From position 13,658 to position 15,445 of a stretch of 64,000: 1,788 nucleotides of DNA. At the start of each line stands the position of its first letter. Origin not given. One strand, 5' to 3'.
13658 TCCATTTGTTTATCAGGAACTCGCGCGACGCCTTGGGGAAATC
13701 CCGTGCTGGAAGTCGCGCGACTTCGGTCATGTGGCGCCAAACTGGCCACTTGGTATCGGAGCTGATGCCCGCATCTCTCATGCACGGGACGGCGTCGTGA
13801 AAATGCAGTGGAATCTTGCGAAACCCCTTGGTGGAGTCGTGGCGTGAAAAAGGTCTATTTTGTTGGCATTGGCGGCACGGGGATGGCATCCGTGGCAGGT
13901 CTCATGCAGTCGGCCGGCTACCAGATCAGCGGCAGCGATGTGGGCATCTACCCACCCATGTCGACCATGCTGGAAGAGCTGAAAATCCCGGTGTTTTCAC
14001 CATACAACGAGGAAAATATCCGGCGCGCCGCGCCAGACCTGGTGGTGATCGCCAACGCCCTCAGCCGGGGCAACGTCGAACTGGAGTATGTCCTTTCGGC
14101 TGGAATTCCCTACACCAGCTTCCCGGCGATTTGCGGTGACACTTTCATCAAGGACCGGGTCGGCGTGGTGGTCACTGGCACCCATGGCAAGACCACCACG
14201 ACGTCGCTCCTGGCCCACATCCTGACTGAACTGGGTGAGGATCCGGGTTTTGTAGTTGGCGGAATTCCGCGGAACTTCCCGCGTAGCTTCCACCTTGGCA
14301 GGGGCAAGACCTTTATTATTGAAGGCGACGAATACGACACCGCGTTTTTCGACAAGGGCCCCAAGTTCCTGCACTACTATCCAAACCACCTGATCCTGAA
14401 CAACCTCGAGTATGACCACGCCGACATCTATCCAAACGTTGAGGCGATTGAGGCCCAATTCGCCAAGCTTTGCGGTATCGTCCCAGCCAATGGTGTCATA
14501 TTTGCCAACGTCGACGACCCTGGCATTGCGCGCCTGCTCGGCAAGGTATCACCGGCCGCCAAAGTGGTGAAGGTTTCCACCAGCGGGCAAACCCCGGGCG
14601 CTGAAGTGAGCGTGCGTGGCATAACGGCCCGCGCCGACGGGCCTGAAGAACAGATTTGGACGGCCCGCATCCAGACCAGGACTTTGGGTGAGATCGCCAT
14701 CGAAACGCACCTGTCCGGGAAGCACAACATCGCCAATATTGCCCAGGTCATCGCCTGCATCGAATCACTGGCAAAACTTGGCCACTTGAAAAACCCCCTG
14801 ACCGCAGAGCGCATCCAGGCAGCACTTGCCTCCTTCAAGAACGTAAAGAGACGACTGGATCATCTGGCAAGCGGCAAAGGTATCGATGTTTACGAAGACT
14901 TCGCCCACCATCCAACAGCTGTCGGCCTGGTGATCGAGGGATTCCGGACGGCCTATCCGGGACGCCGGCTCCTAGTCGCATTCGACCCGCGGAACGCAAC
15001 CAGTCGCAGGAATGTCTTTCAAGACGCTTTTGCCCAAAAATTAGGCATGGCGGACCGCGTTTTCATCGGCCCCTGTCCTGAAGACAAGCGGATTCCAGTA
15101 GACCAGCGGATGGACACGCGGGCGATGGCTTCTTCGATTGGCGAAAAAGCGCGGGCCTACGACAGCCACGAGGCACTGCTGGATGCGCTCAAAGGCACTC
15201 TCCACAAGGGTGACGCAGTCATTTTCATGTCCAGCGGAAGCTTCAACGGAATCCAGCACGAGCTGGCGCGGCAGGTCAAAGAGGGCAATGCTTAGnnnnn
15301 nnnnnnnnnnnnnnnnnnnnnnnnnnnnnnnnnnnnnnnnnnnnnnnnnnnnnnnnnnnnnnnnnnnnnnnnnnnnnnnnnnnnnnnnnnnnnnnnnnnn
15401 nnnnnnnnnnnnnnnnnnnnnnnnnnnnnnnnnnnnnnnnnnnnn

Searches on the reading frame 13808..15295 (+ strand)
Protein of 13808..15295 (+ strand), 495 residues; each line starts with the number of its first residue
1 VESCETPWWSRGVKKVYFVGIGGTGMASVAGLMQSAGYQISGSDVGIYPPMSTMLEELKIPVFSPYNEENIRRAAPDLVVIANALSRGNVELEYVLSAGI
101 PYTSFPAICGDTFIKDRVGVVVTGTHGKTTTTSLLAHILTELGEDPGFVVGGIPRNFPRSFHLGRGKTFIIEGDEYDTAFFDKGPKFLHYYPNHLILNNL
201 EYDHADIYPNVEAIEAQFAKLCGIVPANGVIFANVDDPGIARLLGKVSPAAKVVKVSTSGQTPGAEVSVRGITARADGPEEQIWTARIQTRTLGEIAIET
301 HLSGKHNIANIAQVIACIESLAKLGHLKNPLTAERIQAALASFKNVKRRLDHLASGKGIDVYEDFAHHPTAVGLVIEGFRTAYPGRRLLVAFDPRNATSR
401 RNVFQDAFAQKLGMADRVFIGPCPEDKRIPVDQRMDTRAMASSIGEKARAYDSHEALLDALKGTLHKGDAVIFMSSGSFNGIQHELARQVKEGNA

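Call 8: search_protein_families(library=pfam, proteins=[window:13808-15295:+], max_evalue=0.001)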
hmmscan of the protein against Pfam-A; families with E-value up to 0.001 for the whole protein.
window:13808-15295:+ (495 aa): 3 families
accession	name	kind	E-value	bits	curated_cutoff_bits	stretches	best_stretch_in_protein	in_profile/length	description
PF08245.18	Mur_ligase_M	-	1.6e-21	77.6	24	1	122-317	1-199/200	Mur ligase middle domain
PF01225.30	Mur_ligase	-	4.7e-16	59.4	21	1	15-111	1-89/95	Mur ligase family, catalytic domain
PF02875.26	Mur_ligase_C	-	1.2e-12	49.1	28.4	1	348-477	1-127/127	Mur ligase, glutamate ligase domain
